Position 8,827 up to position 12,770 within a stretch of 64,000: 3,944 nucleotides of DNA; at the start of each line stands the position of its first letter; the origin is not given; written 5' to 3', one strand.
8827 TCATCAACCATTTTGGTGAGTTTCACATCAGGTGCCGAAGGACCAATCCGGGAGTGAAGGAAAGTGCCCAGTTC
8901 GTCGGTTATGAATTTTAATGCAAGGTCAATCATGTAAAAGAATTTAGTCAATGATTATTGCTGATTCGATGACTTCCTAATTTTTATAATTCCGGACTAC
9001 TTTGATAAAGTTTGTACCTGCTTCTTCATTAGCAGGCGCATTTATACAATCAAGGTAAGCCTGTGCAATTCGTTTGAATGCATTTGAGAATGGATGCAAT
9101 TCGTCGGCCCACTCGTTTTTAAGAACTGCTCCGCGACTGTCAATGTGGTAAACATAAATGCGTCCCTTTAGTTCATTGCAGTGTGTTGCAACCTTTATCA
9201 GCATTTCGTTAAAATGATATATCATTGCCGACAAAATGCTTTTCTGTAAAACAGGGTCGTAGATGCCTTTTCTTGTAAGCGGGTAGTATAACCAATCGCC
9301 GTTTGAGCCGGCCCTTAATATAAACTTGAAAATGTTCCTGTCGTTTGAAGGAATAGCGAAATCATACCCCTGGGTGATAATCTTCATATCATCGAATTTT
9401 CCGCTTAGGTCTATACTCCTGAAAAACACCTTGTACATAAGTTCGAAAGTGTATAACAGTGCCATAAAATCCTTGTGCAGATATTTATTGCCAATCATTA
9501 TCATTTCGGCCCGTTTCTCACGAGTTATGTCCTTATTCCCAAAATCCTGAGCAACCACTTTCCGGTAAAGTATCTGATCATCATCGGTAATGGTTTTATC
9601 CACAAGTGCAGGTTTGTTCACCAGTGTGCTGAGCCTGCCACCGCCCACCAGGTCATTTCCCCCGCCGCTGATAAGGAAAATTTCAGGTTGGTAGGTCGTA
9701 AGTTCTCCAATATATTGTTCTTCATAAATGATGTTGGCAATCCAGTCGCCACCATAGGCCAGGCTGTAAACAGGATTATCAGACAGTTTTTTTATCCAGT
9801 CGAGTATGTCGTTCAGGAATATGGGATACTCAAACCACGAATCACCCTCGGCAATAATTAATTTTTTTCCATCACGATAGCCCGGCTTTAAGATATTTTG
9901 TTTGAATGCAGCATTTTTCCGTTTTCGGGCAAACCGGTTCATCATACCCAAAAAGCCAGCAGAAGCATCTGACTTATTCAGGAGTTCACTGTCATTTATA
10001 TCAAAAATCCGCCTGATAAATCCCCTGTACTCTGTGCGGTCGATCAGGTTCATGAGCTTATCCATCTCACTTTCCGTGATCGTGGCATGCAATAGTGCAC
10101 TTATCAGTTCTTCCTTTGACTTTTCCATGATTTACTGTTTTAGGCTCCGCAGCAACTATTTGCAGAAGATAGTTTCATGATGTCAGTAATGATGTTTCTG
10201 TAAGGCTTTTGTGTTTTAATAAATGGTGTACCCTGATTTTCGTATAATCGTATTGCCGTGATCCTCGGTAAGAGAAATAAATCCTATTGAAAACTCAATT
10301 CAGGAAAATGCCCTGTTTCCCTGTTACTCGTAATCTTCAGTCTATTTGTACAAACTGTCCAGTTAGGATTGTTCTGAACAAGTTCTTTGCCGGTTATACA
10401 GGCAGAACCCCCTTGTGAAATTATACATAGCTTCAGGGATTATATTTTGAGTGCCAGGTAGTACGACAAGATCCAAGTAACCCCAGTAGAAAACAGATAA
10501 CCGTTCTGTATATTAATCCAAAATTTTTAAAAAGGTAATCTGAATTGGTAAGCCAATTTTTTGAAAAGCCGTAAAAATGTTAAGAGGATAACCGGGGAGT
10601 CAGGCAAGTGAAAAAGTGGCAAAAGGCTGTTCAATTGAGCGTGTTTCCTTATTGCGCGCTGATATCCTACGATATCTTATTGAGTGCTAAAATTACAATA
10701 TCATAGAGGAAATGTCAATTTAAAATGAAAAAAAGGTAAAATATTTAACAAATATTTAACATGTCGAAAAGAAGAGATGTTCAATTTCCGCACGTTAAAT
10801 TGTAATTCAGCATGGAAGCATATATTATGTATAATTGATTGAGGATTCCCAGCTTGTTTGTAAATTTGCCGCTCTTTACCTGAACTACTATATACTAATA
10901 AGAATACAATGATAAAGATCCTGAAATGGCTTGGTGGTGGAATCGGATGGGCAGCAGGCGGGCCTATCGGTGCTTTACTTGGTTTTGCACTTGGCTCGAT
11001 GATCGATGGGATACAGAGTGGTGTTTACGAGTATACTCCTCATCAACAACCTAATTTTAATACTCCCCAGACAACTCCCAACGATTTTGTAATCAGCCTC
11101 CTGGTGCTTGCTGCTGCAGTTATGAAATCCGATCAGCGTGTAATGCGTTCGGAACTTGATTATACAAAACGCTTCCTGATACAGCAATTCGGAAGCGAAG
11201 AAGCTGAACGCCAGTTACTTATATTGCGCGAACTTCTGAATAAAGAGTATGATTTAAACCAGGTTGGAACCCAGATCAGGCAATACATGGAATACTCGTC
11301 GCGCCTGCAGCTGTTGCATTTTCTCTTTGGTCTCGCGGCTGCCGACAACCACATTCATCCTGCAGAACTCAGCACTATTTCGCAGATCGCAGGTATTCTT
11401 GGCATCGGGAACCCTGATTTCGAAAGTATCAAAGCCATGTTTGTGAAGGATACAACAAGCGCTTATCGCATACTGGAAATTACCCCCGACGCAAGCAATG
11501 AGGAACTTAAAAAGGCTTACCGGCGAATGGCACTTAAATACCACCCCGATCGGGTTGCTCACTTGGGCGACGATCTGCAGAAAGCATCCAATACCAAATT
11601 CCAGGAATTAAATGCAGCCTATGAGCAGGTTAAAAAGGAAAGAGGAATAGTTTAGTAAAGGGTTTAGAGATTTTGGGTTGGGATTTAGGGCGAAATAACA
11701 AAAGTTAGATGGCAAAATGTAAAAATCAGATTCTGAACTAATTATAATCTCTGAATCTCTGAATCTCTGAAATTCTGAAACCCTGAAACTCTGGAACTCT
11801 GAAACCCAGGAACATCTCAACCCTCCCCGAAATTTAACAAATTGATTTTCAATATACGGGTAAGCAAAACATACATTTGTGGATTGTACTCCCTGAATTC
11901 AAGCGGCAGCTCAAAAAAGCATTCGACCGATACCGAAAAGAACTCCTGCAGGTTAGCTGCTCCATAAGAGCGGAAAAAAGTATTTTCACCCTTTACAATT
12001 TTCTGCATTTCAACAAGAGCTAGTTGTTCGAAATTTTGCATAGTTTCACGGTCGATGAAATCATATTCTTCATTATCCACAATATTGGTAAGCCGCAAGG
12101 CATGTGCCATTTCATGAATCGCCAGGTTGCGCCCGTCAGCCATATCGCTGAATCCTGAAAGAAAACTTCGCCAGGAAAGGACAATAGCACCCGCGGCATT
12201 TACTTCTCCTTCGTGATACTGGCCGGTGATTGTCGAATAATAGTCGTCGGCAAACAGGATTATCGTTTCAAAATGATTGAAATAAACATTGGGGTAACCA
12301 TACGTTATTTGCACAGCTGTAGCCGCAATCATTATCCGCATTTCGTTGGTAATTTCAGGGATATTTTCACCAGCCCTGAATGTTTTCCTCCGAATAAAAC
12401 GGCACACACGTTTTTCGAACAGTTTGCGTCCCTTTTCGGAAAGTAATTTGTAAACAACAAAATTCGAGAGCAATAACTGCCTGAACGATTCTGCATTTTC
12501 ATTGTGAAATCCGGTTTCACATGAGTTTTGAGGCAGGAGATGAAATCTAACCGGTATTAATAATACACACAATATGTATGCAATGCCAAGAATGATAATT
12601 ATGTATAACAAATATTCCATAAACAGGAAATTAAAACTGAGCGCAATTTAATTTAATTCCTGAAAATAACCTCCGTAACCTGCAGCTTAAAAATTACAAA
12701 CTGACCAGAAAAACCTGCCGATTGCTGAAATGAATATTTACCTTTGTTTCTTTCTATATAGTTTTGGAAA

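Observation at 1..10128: Partial extracellular contractile injection system (eCIS) operon in a Bacteroidota genome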

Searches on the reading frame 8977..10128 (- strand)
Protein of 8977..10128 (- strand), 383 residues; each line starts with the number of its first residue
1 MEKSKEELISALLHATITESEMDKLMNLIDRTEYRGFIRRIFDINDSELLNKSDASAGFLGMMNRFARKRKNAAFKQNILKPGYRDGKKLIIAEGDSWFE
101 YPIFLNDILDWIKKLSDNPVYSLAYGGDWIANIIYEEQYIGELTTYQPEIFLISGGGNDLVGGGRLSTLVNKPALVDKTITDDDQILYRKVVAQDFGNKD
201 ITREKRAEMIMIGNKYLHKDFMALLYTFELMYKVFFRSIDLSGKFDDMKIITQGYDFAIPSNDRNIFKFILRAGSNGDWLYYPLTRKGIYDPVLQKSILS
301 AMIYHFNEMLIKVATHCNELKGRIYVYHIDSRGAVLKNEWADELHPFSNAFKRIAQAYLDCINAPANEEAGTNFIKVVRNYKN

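Call 4: search_protein_families(library=pfam, max_evalue=0.01, proteins=[window:8977-10128:-])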
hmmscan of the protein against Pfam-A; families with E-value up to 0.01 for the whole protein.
window:8977-10128:- (383 aa): 1 family
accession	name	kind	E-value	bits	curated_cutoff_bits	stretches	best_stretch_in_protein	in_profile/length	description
PF13472.12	Lipase_GDSL_2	-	0.0058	17.6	32.9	0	113-171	31-86/178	GDSL-like Lipase/Acylhydrolase family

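Call 20: search_solved_structures(query=window:8977-10128:-, max_evalue=1)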
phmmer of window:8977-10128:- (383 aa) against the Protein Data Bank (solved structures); distinct sequences matched with E-value up to 1: 1.
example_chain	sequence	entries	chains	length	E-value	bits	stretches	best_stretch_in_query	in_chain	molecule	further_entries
8zag_A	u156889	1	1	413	0.58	12.3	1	154-217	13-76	Sesquiterpene synthases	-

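Call 27: find_homologous_proteins(query=window:8977-10128:-, max_evalue=0.001)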
Query window:8977-10128:- (383 aa): 630 proteins with E <= 0.001 among 2061 candidates; the best 120 are listed.
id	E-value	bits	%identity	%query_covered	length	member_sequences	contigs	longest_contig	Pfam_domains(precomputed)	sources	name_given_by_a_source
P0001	1.8e-241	819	94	100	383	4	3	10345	-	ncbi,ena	-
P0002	6.3e-210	715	81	99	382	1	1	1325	-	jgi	jgi:hypothetical protein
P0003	1.8e-146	506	61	99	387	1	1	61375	-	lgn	-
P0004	3.2e-145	502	59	99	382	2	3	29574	-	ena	-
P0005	7.7e-145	501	59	99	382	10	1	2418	-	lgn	-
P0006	5.5e-143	495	59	98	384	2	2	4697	-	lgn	-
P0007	3.3e-142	492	59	99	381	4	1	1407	-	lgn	-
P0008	1.4e-139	483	62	91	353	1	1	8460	-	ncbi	-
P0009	1.1e-129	451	52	98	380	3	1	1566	-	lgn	-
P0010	2.0e-124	433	55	95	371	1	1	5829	-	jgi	jgi:hypothetical protein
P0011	8.1e-124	431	56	95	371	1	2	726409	-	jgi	jgi:hypothetical protein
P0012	1.1e-123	431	54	99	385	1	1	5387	-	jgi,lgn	jgi:hypothetical protein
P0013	1.4e-120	421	53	96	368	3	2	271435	-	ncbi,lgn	-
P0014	6.9e-120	419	54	96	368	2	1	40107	-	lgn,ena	-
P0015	3.0e-117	410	51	99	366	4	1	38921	PF13472.13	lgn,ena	-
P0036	4.5e-82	294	44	90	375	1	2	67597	-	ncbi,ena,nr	ncbi:MAG: SGNH/GDSL hydrolase family protein [Saprospiraceae bacterium]|nr:SGNH/GDSL hydrolase famil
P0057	8.3e-74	267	40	98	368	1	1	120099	-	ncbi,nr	ncbi:MAG: hypothetical protein MI974_15780 [Chitinophagales bacterium]|nr:hypothetical protein [Chit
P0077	3.8e-70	255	40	98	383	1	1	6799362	-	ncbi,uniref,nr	ncbi:hypothetical protein [Adhaeribacter radiodurans]|uniref:SGNH/GDSL hydrolase family protein n=1 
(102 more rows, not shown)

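Call 28: find_encoding_contigs(protein=P0077, flank=10000, max_places=1)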
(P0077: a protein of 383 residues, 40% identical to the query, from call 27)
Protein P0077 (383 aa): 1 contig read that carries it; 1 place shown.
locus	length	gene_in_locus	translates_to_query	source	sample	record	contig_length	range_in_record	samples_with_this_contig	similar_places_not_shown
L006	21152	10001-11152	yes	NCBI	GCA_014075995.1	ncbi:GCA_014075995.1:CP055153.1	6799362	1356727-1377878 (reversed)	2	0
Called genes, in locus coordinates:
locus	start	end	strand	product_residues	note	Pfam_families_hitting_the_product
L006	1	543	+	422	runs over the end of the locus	PF00009:GTP_EFTU, PF01926:MMR_HSR1 (faint), PF03144:GTP_EFTU_D2 (weak), PF22594:GTP-eEF1A_C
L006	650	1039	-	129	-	-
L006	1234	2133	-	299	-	PF01694:Rhomboid, PF20216:DUF6576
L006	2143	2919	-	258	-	PF01694:Rhomboid, PF08551:DUF1751 (weak), PF01694:Rhomboid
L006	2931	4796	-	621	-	PF02518:HATPase_c (weak), PF13589:HATPase_c_3, PF01119:DNA_mis_repair, PF08676:MutL_C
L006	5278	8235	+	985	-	PF00933:Glyco_hydro_3, PF00144:Beta-lactamase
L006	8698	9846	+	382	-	PF13439:Glyco_transf_4, PF13477:Glyco_trans_4_2, PF13579:Glyco_trans_4_4, PF20706:GT4-conflict, PF00534:Glycos_transf_1, PF13692:Glyco_trans_1_4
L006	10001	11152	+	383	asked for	-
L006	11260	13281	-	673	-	-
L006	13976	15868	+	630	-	PF12710:HAD (faint), PF00389:2-Hacid_dh, PF02826:2-Hacid_dh_C, PF22629:ACT_AHAS_ss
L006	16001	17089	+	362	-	PF00266:Aminotran_5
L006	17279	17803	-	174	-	PF25589:DUF7935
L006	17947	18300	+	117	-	PF01521:Fe-S_biosyn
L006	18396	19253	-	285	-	PF25539:Bestrophin_2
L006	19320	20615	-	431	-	PF12679:ABC2_membrane_2 (faint), PF12698:ABC2_membrane_3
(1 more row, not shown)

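Call 29: find_encoding_contigs(protein=P0036, flank=10000, max_places=1)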
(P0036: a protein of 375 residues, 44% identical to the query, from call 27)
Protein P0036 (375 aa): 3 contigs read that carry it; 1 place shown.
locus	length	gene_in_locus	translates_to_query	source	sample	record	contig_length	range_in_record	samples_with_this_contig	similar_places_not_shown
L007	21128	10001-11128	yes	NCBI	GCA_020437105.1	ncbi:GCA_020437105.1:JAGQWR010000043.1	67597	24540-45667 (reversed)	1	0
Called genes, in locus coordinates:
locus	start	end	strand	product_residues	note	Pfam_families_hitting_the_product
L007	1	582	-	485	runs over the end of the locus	PF01546:Peptidase_M20, PF07687:M20_dimer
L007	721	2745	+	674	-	PF00270:DEAD (faint), PF04851:ResIII, PF17757:UvrB_inter, PF27431:UvrB_3rd, PF00271:Helicase_C, PF12344:UvrB, PF02151:UVR (weak)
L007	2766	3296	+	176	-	PF07366:SnoaL (weak)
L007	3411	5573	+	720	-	PF13620:CarboxypepD_reg, PF13715:CarbopepD_reg_2, PF07715:Plug (weak)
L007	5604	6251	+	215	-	PF13431:TPR_17 (faint)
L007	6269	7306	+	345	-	PF06580:His_kinase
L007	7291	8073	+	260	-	PF00072:Response_reg, PF04397:LytTR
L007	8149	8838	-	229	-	PF00149:Metallophos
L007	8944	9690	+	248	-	-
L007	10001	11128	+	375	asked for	-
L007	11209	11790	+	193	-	-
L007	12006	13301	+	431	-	-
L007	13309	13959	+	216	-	-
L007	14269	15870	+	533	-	PF00515:TPR_1 (faint), PF07719:TPR_2 (faint), PF13181:TPR_8 (faint), PF13374:TPR_10 (faint), PF13424:TPR_12, PF13428:TPR_14 (faint), PF07730:HisKA_3, PF02518:HATPase_c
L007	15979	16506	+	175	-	-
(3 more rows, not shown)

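Call 30: find_encoding_contigs(protein=P0057, flank=10000, max_places=1)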
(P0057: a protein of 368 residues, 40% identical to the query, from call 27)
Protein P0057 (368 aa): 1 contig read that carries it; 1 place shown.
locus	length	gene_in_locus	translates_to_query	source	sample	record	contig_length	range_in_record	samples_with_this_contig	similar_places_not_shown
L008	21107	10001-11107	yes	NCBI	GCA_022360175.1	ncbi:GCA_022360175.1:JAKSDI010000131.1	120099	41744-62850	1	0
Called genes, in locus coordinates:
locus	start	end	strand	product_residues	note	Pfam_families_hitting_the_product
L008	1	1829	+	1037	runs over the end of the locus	PF08450:SGL (faint), PF07494:Reg_prop (faint), PF07495:Y_Y_Y, PF00211:Guanylate_cyc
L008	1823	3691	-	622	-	PF04107:GCS2, PF00571:CBS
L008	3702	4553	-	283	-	PF00582:Usp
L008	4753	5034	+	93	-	PF01381:HTH_3, PF13560:HTH_31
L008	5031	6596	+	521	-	PF00145:DNA_methylase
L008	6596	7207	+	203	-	PF09195:Endonuc-BglII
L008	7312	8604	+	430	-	-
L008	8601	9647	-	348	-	PF13088:BNR_2 (faint), PF24316:Tli3 (faint), PF25852:DUF6242_C (faint), PF02012:BNR (faint), PF14870:PSII_BNR (weak), PF15902:Sortilin-Vps10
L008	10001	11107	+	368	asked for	-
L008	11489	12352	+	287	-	-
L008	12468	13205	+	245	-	PF11008:DUF2846 (weak)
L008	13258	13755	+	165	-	PF08922:DUF1905, PF13376:OmdA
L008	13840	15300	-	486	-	PF13231:PMT_2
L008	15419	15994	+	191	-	-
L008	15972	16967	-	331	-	-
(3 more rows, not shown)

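Call 31: find_encoding_contigs(protein=P0003, flank=10000, max_places=1)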
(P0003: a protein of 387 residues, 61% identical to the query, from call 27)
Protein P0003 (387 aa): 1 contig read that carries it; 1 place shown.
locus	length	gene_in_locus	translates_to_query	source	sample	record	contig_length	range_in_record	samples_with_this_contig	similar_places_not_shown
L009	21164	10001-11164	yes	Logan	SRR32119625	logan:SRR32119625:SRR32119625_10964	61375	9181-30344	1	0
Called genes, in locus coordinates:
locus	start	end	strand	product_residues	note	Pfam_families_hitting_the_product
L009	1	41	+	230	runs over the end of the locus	PF04397:LytTR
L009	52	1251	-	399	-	PF00083:Sugar_tr (weak), PF07690:MFS_1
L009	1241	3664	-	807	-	PF13620:CarboxypepD_reg, PF13715:CarbopepD_reg_2, PF07715:Plug, PF00593:TonB_dep_Rec_b-barrel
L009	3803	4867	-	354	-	PF00165:HTH_AraC (faint), PF12833:HTH_18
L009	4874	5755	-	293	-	PF01040:UbiA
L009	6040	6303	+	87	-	PF00076:RRM_1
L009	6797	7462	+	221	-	-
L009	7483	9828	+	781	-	PF13620:CarboxypepD_reg, PF13715:CarbopepD_reg_2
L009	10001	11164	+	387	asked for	-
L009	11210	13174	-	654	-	-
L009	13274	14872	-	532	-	PF22113:Mtrc-MtrF_II-IV_dom (faint), PF14537:Cytochrom_c3_2 (faint), PF09699:Paired_CXXCH_1, PF00691:OmpA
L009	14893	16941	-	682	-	-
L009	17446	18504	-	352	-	PF01436:NHL (faint)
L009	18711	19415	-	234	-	PF14522:Cytochrome_C7 (faint), PF22113:Mtrc-MtrF_II-IV_dom (faint), PF09699:Paired_CXXCH_1 (weak)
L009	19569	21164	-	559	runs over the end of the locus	PF13435:Cytochrome_C554 (faint), PF14537:Cytochrom_c3_2 (faint), PF22678:Cytochrom_c_NrfB-like (faint), PF14522:Cytochrome_C7 (faint), PF09699:Paired_CXXCH_1, PF22113:Mtrc-MtrF_II-IV_dom (weak)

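Call 32: find_encoding_contigs(protein=P0013, flank=10000, max_places=1)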
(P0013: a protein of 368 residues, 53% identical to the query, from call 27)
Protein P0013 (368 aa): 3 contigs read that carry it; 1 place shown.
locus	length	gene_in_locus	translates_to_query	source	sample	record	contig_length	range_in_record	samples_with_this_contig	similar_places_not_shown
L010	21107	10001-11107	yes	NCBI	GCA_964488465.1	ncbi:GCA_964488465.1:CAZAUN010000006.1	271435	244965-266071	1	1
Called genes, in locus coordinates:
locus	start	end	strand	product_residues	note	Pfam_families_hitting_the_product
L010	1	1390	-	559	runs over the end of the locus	PF00920:ILVD_EDD_N, PF24877:ILV_EDD_C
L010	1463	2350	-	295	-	PF01063:Aminotran_4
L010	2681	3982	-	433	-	PF00155:Aminotran_1_2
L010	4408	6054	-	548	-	PF05960:DUF885 (weak)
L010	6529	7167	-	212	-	PF00072:Response_reg, PF00196:GerE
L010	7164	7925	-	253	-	PF07730:HisKA_3 (weak), PF13581:HATPase_c_2 (weak), PF02518:HATPase_c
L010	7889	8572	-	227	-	-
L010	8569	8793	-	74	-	-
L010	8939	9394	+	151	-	-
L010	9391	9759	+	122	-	-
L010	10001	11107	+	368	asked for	-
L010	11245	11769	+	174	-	PF10543:ORF6N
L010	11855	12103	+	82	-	-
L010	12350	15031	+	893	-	PF04313:HSDR_N (faint), PF00270:DEAD, PF04851:ResIII, PF18766:SWI2_SNF2, PF00271:Helicase_C (weak), PF08463:EcoEI_R_C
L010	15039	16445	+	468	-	PF12161:HsdM_N, PF02384:N6_Mtase, PF01170:UPF0020, PF20473:MmeI_Mtase (weak), PF07669:Eco57I (weak)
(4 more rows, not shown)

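Call 66: predict_structure(alignment_id=A2)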
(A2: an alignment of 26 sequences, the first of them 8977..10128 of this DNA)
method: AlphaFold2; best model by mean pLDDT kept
length: 383 residues; sequences in the alignment: 26
mean_pLDDT: 85.0   pTM: 0.88
mean pLDDT of the five models: 85.0, 83.7, 83.7, 83.4, 81.2
residues with pLDDT >= 90: 208; 70-90: 107; 50-70: 56; < 50: 12
segments of 3 or more residues with pLDDT < 50: 44-53
pLDDT, mean of each block of 10 residues (from residue 1): 88 92 89 68 49 60 83 91 93 85 83 95 71 60 88 75 79 97 98 92 97 96 90 87 89 90 71 73 94 96 95 94 94 91 89 95 84 82 47
secondary structure, 60 per line:
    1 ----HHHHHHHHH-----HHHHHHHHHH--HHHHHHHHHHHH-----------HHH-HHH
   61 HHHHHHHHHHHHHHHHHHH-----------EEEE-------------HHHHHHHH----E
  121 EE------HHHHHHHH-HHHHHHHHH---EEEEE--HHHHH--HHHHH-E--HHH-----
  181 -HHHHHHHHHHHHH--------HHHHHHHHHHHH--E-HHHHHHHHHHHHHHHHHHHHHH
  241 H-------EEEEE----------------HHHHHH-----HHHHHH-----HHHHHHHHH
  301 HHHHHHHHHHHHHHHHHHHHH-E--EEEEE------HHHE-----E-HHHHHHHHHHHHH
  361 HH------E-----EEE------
elements in order: H5-13 H19-28 H31-42 H58-79 E91-94 H108-115 E120-122 H129-136 H138-146 E150-154 H157-161 H164-168 H182-194 H203-214 H219-241 E249-253 H270-275 H281-286 H292-321 E326-330 H348-362 E375-377

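Call 69: fold_search(model_id=the predicted structure, library=pdb)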
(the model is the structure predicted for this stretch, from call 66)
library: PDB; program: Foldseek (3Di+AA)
matches with E <= 10: 857; with E <= 0.001: 1
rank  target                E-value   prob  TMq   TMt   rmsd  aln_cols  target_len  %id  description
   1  4q9a_A                5.1e-04  1.00  0.34  0.57  10.2       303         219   12  Crystal structure of a putative GDSL-like lipase (PARMER_00689) from Parabacteroides merdae ATCC 43184 at 2.86 A resol (released 2014-06-25)
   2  4q9a_B                1.0e-03  1.00  0.34  0.58  10.2       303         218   12  Crystal structure of a putative GDSL-like lipase (PARMER_00689) from Parabacteroides merdae ATCC 43184 at 2.86 A resol (released 2014-06-25)
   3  4jgi_B                6.6e-03  0.89  0.17  0.30  21.1       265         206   13  1.5 Angstrom crystal structure of a novel cobalamin-binding protein from Desulfitobacterium hafniense DCB-2 (released 2013-08-07)
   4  3afm_B                7.0e-03  0.87  0.26  0.37  10.7       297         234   11  Crystal structure of aldose reductase A1-R responsible for alginate metabolism (released 2010-08-11)
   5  3bzw_A                7.8e-03  0.99  0.34  0.49  12.8       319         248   12  Crystal structure of a putative lipase from Bacteroides thetaiotaomicron (released 2008-02-05)
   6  3bzw_F                8.2e-03  0.99  0.35  0.52  12.8       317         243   11  Crystal structure of a putative lipase from Bacteroides thetaiotaomicron (released 2008-02-05)
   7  4tkm_B                8.7e-03  0.89  0.27  0.37   9.9       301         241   10  Crystal structure of NADH-dependent reductase A1-R' complexed with NAD (released 2014-06-25)
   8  3bzw_B                9.6e-03  0.99  0.35  0.51  12.6       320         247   12  Crystal structure of a putative lipase from Bacteroides thetaiotaomicron (released 2008-02-05)
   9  7ll6                  1.3e-02  0.93  0.27  0.35  14.3       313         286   10  Crystal structure of fucose synthetase family protein from Brucella suis ATCC 23445 (released 2021-03-03)
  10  1deo_A                1.4e-02  0.72  0.22  0.33  17.6       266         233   14  RHAMNOGALACTURONAN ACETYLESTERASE FROM ASPERGILLUS ACULEATUS AT 1.55 A RESOLUTION WITH SO4 IN THE ACTIVE SITE (released 2000-04-26)
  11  4jgg_A                1.8e-02  0.99  0.29  0.57   8.7       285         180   14  Crystal Structure of TesA (released 2013-08-14)
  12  5fpp_A                1.8e-02  0.66  0.28  0.21  18.5       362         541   13  Structure of a pre-reaction ternary complex between sarin- acetylcholinesterase and HI-6 (released 2016-05-11)
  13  4jgi_A                1.9e-02  0.66  0.17  0.30  20.4       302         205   13  1.5 Angstrom crystal structure of a novel cobalamin-binding protein from Desulfitobacterium hafniense DCB-2 (released 2013-08-07)
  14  2j4c_A                1.9e-02  0.63  0.28  0.22  18.9       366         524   11  Structure of human Butyrylcholinesterase in complex with 10mM HgCl2 (released 2007-03-27)
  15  3qlj_B                2.1e-02  0.75  0.24  0.30  10.4       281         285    8  Crystal structure of a short chain dehydrogenase from Mycobacterium avium (released 2011-02-16)
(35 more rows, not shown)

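Call 71: find_encoding_contigs(protein=P0004, flank=8000, max_places=1)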
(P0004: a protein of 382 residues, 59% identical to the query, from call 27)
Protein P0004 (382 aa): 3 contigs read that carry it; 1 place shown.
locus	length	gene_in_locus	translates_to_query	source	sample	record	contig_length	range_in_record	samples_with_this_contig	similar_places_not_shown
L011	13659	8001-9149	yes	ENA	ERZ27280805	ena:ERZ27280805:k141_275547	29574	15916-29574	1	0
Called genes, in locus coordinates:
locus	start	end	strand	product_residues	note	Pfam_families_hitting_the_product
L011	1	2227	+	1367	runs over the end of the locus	PF02514:CobN-Mg_chel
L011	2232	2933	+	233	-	-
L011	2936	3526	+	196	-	PF01618:MotA_ExbB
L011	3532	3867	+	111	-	PF09919:DUF2149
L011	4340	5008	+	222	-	-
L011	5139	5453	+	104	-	PF05015:HigB-like_toxin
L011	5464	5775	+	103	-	PF01381:HTH_3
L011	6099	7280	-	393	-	PF00144:Beta-lactamase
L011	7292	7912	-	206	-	-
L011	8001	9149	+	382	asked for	-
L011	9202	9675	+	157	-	PF01035:DNA_binding_1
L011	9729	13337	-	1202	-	PF18884:TSP3_bac (faint), PF00041:fn3 (faint), PF12951:PATR (weak)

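Call 76: search_protein_families(library=ncbifam, max_evalue=0.001, proteins=[window:8977-10128:-])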
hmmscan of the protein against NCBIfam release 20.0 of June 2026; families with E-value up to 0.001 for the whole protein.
window:8977-10128:- (383 aa): 0 families

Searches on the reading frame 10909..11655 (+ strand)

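Call 50: search_protein_families(library=pfam, max_evalue=0.001, proteins=[window:10909-11655:+])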
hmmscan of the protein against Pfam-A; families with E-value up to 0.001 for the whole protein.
window:10909-11655:+ (248 aa): 2 families
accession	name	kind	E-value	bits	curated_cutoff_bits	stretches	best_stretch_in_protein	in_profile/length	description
PF05099.18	TerB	-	1.9e-18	67.3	24.4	1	63-175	3-117/118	Tellurite resistance protein TerB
PF00226.36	DnaJ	-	1.1e-15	57.9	27.8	1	185-243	2-55/63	DnaJ domain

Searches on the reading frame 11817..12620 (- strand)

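Call 50: search_protein_families(library=pfam, max_evalue=0.001, proteins=[window:11817-12620:-])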
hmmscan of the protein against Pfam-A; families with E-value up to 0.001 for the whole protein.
window:11817-12620:- (267 aa): 1 family
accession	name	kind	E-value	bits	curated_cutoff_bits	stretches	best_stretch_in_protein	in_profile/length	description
PF06167.18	Peptidase_M90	-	2.4e-35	122.7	26.2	1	43-256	16-241/243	Glucose-regulated metallo-peptidase M90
